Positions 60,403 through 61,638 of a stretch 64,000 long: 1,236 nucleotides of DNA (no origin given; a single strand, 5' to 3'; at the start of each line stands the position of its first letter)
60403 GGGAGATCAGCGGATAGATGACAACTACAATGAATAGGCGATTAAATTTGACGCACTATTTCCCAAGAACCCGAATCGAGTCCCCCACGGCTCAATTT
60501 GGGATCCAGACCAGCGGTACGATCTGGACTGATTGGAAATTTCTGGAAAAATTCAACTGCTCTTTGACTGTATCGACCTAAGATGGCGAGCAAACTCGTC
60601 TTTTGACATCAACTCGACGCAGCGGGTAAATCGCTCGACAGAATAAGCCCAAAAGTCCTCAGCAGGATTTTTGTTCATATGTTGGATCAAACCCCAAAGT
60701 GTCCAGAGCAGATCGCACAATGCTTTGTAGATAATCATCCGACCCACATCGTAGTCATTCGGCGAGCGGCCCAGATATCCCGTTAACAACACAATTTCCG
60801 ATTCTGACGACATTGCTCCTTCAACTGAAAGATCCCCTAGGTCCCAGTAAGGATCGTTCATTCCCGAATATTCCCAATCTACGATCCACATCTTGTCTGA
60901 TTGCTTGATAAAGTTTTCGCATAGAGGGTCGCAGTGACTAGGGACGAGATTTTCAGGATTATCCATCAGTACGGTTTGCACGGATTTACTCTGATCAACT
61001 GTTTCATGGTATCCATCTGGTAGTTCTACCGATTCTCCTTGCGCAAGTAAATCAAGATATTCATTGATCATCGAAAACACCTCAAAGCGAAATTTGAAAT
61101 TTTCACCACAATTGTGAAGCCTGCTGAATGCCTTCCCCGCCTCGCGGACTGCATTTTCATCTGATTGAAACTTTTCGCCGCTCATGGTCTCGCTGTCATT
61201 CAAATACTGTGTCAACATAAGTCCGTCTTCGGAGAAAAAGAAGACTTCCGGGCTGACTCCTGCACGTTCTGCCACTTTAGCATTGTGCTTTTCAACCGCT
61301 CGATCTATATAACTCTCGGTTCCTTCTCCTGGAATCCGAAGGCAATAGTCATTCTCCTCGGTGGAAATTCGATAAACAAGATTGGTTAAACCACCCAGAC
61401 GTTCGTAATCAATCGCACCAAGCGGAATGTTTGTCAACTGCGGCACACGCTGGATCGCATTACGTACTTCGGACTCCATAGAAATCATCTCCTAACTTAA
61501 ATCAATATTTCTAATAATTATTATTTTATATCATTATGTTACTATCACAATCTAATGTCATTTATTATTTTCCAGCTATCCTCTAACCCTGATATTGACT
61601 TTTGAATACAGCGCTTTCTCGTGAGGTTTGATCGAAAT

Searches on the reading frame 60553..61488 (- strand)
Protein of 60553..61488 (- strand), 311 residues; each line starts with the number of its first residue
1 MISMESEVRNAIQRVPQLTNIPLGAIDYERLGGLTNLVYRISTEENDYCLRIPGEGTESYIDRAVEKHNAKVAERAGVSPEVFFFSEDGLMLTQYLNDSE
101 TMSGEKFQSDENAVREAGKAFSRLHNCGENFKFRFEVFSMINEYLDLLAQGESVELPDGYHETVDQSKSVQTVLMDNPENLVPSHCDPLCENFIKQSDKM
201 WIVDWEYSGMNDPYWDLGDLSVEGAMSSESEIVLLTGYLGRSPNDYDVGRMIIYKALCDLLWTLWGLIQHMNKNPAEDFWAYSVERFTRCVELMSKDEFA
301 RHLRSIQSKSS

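Call 8: search_protein_families(library=pfam, proteins=[window:60553-61488:-], max_evalue=0.01)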
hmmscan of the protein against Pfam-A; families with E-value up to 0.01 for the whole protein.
window:60553-61488:- (311 aa): 2 families
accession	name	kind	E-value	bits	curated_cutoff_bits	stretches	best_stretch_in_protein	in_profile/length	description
PF01633.27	Choline_kinase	-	5.1e-25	88.8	29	1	31-226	5-209/300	Choline/ethanolamine kinase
PF01636.29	APH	-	6.3e-13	49.5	23.2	1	32-221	7-210/239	Phosphotransferase enzyme family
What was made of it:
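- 60553..61488 (-): Choline/ethanolamine-kinase-like gene. This is the right core flank of the slot. PF01633 5e-25 (call 8).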
